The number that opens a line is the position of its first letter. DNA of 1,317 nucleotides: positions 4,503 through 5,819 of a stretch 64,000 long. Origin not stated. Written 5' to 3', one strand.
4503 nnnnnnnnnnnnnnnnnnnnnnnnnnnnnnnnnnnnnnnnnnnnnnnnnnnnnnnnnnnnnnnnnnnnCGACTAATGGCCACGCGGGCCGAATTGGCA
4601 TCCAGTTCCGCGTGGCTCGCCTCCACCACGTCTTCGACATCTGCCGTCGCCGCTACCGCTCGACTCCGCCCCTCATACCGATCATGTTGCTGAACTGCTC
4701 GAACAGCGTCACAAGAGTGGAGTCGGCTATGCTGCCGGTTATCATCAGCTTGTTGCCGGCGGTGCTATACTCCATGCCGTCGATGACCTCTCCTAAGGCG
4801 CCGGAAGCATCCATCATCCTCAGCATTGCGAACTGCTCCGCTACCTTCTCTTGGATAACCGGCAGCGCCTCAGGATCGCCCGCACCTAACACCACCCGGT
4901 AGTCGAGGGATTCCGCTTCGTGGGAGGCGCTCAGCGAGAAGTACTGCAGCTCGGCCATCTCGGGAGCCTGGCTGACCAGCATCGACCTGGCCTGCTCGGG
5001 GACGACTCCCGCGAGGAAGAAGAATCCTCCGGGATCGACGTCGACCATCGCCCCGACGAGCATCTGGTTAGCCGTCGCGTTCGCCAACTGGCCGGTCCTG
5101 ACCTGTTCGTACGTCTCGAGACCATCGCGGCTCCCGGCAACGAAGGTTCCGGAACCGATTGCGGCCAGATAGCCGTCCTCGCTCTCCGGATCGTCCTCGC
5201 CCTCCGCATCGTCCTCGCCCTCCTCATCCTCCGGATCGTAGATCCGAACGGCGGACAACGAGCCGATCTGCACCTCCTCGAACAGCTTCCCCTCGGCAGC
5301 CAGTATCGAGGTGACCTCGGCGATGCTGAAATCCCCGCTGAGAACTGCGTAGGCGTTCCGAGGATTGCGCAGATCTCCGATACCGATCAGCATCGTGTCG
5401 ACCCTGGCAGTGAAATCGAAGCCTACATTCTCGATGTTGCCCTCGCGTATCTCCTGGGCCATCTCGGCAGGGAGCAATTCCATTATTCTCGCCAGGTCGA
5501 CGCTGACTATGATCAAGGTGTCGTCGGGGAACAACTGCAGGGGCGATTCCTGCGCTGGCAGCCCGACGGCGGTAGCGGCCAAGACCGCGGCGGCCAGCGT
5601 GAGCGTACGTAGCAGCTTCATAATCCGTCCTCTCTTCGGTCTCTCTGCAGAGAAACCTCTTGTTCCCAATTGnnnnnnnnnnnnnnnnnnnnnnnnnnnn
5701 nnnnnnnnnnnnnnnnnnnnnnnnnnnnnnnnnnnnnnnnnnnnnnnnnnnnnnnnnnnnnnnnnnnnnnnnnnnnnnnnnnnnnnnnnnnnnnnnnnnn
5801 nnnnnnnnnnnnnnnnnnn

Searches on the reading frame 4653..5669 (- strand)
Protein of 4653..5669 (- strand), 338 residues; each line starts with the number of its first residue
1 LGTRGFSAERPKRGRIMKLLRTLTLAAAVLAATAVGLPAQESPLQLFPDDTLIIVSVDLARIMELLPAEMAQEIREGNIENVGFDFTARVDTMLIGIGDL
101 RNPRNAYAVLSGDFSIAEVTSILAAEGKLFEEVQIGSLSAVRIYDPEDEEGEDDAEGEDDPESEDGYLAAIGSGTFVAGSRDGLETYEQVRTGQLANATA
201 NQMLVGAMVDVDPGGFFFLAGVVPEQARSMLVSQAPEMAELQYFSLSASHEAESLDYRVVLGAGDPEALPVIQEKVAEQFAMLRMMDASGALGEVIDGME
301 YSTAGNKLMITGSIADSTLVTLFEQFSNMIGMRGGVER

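Call 28: search_protein_families(library=pfam, proteins=[window:4653-5669:-], max_evalue=1)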
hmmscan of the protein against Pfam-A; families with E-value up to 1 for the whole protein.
window:4653-5669:- (338 aa): 1 family
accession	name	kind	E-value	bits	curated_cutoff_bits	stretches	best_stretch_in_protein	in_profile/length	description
PF05387.16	Chorion_3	-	0.14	12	22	1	170-214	28-72/277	Chorion family 3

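Call 68: search_protein_families(library=ncbifam, proteins=[window:4653-5669:-], max_evalue=1)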
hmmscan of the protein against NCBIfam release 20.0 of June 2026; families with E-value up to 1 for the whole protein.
window:4653-5669:- (338 aa): 0 families
